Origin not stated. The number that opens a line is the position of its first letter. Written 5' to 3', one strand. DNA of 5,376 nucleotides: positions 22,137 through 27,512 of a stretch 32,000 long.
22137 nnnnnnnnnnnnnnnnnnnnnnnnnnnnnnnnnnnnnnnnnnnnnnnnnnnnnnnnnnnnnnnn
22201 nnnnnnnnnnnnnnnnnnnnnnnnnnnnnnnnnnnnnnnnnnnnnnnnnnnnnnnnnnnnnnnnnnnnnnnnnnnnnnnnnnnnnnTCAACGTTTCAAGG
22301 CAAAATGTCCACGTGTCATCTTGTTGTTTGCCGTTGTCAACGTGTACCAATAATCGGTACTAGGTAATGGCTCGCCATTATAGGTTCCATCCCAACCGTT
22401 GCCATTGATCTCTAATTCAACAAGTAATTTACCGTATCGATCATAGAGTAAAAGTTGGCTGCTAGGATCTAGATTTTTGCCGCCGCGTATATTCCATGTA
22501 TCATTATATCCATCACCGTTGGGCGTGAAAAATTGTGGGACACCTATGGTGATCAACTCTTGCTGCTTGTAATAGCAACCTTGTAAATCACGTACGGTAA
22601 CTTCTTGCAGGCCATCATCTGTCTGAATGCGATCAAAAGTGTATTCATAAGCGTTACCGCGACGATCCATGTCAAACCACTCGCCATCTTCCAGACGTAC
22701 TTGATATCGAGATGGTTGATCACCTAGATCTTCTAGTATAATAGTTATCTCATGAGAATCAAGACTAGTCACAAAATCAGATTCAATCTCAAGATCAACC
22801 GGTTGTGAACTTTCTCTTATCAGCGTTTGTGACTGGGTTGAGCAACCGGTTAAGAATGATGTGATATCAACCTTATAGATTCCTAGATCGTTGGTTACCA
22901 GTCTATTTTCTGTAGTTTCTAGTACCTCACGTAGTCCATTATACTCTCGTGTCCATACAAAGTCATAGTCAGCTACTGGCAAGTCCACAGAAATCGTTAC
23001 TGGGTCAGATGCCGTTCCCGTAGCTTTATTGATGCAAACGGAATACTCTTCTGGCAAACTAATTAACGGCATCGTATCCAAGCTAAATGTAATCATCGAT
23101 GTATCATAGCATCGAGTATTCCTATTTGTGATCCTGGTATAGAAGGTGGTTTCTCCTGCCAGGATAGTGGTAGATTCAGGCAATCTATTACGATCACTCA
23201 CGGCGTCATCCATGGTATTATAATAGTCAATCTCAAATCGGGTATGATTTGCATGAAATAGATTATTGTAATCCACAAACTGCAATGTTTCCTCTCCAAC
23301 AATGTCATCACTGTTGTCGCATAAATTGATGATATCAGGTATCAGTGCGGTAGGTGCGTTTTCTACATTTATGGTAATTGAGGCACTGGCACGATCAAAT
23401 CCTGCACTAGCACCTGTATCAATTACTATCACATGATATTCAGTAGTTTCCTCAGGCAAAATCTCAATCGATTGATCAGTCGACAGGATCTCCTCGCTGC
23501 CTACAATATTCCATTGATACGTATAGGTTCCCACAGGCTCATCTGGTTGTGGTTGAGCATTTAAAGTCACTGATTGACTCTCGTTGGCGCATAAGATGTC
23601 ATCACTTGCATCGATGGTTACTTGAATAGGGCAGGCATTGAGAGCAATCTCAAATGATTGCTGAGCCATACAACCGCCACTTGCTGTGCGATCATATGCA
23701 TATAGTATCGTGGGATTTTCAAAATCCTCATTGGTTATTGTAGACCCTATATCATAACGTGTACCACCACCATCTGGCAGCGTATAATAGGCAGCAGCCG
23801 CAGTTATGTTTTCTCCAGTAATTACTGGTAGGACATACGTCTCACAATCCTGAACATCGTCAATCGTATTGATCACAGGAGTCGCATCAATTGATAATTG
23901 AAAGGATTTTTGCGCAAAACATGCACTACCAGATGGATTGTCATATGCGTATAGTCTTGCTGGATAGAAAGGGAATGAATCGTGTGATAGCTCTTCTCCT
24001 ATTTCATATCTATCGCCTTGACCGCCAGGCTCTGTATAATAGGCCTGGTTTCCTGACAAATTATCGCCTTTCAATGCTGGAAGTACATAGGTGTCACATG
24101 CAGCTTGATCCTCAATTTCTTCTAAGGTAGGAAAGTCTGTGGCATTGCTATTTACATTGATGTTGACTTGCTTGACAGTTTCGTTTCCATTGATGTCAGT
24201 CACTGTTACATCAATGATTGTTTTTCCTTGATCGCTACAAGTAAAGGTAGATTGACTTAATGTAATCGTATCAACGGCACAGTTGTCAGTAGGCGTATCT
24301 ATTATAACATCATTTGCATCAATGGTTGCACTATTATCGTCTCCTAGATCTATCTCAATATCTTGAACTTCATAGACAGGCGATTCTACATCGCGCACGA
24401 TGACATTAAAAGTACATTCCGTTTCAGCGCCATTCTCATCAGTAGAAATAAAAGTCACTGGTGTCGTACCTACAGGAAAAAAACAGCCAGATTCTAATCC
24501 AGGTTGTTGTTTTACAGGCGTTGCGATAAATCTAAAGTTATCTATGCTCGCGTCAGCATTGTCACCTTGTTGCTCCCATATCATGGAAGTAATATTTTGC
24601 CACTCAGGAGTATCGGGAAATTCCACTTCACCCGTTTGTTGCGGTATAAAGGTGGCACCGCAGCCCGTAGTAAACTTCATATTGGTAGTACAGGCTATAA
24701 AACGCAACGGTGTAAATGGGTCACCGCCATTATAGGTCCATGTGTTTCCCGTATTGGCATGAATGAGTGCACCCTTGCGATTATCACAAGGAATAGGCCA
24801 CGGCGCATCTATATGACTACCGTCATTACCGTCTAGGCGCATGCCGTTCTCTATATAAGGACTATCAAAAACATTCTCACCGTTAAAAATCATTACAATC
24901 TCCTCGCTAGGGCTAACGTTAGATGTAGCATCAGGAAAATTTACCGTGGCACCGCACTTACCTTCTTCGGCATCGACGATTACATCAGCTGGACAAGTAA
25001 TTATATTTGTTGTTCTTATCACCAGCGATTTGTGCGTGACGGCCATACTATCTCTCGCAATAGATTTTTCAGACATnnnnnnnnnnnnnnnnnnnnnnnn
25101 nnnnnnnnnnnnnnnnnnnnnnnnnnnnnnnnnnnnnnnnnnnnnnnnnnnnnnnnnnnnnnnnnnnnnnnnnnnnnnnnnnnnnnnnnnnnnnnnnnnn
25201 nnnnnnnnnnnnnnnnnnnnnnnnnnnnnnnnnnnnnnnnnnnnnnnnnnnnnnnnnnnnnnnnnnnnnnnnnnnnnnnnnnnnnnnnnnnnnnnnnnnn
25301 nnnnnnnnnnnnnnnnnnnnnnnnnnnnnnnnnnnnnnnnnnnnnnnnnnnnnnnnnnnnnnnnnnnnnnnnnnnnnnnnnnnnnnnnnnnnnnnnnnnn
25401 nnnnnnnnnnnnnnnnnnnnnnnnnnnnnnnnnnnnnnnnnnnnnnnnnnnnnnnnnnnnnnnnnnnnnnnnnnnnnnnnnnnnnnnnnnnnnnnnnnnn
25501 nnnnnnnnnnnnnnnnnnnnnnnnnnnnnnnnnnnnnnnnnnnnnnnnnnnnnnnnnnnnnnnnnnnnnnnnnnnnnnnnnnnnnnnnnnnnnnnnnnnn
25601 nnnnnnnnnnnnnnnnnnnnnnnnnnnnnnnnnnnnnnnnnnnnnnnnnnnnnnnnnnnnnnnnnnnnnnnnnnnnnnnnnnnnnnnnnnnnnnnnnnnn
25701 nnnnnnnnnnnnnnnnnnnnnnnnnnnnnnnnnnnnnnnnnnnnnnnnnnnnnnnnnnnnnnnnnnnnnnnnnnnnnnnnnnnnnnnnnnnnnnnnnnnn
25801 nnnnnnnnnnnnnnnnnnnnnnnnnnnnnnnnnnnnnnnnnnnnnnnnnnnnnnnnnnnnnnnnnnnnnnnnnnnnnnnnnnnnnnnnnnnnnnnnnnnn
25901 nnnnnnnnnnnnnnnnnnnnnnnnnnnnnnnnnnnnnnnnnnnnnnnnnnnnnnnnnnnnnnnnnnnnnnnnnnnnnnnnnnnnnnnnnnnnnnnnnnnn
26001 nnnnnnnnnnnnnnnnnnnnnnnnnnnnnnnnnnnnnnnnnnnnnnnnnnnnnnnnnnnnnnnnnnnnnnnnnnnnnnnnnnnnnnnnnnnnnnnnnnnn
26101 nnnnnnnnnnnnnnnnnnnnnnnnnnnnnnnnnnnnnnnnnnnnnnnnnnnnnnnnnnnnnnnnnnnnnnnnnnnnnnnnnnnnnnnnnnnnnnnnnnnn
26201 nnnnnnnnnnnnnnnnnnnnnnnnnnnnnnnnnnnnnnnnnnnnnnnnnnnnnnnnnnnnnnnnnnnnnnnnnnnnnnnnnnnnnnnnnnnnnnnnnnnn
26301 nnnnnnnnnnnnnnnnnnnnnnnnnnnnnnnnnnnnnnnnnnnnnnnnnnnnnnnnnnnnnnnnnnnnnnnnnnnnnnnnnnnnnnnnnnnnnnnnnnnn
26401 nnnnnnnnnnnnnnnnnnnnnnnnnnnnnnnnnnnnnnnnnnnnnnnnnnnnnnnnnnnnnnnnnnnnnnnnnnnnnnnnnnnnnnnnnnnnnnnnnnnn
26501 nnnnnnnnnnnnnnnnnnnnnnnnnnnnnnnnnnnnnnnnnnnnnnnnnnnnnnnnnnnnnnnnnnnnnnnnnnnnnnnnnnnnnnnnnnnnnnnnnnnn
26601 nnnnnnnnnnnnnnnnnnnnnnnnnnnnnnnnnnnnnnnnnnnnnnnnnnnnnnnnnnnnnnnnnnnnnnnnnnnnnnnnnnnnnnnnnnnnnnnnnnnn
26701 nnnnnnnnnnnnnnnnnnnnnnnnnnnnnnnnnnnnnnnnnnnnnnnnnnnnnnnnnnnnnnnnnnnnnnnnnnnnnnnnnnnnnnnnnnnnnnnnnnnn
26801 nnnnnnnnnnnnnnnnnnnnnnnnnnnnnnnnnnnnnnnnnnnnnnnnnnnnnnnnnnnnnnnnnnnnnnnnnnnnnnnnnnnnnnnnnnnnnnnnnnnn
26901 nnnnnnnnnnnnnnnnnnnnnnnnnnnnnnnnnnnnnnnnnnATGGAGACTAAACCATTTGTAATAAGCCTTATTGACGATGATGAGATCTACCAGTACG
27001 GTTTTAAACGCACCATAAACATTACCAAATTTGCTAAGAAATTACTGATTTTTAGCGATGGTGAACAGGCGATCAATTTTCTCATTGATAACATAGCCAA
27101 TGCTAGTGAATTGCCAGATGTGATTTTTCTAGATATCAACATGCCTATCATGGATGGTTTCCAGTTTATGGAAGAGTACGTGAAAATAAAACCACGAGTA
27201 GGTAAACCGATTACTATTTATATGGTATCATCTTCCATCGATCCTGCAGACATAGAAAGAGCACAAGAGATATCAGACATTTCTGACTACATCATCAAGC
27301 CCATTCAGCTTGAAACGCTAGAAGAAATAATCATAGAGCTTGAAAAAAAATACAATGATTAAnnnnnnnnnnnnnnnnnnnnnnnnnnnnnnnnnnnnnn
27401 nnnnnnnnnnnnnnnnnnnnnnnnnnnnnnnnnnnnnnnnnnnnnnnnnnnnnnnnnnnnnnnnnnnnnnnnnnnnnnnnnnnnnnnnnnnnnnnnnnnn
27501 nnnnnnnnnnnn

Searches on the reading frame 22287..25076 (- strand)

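Call 11: search_protein_families(library=pfam, proteins=[window:22287-25076:-], max_evalue=0.01)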
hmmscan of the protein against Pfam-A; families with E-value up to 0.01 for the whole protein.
window:22287-25076:- (929 aa): 3 families
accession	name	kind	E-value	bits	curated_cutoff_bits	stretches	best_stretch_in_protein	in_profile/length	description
PF13585.12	CHU_C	-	2.4e-15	56.9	27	1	845-920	2-79/86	CHU_C Type IX secretion signal domain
PF02494.22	HYR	-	4.7e-06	27.3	21.7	1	193-227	47-81/81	HYR domain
PF09369.15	MZB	-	0.00068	20.7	24.2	0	354-411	15-71/80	MrfA Zn-binding domain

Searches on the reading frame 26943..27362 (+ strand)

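Call 11: search_protein_families(library=pfam, proteins=[window:26943-27362:+], max_evalue=0.01)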
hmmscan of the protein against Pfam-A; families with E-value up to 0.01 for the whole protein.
window:26943-27362:+ (139 aa): 1 family
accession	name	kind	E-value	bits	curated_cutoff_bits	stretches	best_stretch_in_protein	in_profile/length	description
PF00072.30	Response_reg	-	8.2e-15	55.4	30.2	1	8-130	1-110/111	Response regulator receiver domain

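Call 46: search_protein_families(library=ncbifam, proteins=[window:26943-27362:+], max_evalue=0.01)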
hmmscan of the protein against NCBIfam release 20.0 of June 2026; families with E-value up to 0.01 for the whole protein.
window:26943-27362:+ (139 aa): 52 families (the best 25 are shown)
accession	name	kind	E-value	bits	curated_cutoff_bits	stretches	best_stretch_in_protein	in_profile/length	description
TIGR02875.1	spore_0_A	equivalog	3e-08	33.2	200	1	10-136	7-124/262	sporulation transcription factor Spo0A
NF007969.0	PRK10693.1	equivalog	5e-08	32.3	329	1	9-132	11-122/337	two-component system response regulator RssB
NF001965.0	PRK00742.1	subfamily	8.3e-08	31.8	293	1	10-99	8-86/357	chemotaxis-specific protein-glutamate methyltransferase CheB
NF009206.0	PRK12555.1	subfamily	8.9e-08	31.5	342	1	8-100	3-84/340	chemotaxis-specific protein-glutamate methyltransferase CheB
NF011874.0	PRK15347.1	equivalog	1.5e-07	29.9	852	1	58-130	735-806/921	two component system sensor kinase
NF007935.0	PRK10651.1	equivalog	4.9e-07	29.1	250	1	3-124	4-114/216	two-component system response regulator NarL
NF047465.1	hybrid_HK_LvrA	exception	1.1e-06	27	1200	1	5-127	468-577/819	hybrid histidine kinase/response regulator LvrA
NF008318.0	PRK11107.1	equivalog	1.3e-06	26.8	890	1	38-136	698-787/920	two-component sensor histidine kinase BarA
NF008469.0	PRK11361.1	equivalog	1.4e-06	27.3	714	1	10-130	9-116/461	acetoacetate metabolism transcriptional regulator AtoC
NF008176.1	PRK10923.1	equivalog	1.7e-06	26.9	620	1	8-124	6-109/469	nitrogen regulation protein NR(I)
NF050064.1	BlResRespRegCbrR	equivalog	3.3e-06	26.3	600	1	22-128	140-235/415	bile resistance response regulator CbrR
NF041733.1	resp_reg_CseB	equivalog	4.5e-06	26.2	350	1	9-127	4-108/228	two-component system response regulator CseB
NF008677.0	PRK11697.1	equivalog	4.6e-06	26.2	246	1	11-137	7-119/238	two-component system response regulator BtsR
NF051850.1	RespRegRprY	equivalog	6.8e-06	25.6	370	1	8-127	7-113/234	response regulator transcription factor RprY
NF040689.1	MtrAB_MtrA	equivalog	1e-05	25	300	1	11-126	4-105/219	MtrAB system response regulator MtrA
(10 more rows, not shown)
